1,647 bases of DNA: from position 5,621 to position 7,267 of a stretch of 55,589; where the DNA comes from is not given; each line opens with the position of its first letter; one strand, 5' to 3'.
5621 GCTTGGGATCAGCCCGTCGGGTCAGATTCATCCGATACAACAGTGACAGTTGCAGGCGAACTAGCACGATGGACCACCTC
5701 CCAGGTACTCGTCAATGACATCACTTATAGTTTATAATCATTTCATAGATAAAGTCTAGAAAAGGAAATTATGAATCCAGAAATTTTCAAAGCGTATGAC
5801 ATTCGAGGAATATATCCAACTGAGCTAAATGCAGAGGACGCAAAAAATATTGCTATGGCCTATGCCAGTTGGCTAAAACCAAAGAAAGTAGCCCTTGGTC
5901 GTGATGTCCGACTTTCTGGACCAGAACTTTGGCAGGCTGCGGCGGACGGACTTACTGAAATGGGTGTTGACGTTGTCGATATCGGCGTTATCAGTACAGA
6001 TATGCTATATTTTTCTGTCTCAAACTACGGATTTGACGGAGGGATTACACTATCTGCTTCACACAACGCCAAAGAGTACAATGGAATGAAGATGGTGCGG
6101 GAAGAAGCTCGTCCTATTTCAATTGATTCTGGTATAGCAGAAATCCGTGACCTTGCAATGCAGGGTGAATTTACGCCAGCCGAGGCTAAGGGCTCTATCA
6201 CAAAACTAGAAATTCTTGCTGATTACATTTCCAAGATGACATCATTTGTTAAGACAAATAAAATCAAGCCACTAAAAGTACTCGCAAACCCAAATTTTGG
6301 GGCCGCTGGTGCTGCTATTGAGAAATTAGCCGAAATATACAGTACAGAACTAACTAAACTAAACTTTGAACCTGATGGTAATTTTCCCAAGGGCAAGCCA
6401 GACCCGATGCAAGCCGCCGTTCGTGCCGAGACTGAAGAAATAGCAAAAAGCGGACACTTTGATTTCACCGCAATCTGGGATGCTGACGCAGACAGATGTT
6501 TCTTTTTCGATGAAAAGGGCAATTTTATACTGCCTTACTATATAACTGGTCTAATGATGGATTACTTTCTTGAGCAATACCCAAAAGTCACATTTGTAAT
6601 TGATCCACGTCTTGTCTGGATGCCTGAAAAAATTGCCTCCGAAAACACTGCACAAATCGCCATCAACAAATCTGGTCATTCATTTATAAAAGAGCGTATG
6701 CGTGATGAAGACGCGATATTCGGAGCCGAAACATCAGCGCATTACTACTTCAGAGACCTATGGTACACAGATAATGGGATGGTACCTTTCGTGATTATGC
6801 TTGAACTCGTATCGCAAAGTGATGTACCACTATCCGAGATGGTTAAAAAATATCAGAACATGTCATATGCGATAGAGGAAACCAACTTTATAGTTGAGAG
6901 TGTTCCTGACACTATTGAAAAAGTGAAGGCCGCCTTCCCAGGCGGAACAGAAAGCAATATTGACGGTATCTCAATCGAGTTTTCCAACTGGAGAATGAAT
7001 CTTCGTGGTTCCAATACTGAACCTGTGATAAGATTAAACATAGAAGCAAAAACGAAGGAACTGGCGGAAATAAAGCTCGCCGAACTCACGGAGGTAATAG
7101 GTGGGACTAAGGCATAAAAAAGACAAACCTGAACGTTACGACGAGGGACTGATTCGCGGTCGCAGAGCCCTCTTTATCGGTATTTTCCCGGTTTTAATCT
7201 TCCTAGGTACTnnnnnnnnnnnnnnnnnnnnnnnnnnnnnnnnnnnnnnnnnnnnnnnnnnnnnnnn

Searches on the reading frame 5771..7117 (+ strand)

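Call 49: search_protein_families(library=ncbifam, proteins=[window:5771-7117:+], max_evalue=1e-10)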
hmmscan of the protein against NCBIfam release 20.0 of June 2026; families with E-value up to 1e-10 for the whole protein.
window:5771-7117:+ (448 aa): 5 families
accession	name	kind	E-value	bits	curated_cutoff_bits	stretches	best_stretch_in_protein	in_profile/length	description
NF011943.0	PRK15414.1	subfamily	2.4e-116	389.5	801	1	5-434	6-445/456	phosphomannomutase CpsG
NF007088.0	PRK09542.1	equivalog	2e-102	343.5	618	1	4-443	10-453/456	phosphomannomutase/phosphoglucomutase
TIGR03990.1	Arch_GlmM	equivalog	6.3e-93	312.1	439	1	5-441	3-442/444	phosphoglucosamine mutase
NF046027.1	PhglucPhmanMutPgmG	equivalog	8.2e-65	219.2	600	1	2-437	6-444/460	phosphoglucomutase/phosphomannomutase PgmG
TIGR01455.1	glmM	equivalog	4.8e-40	137.6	447.55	1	32-443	28-440/442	phosphoglucosamine mutase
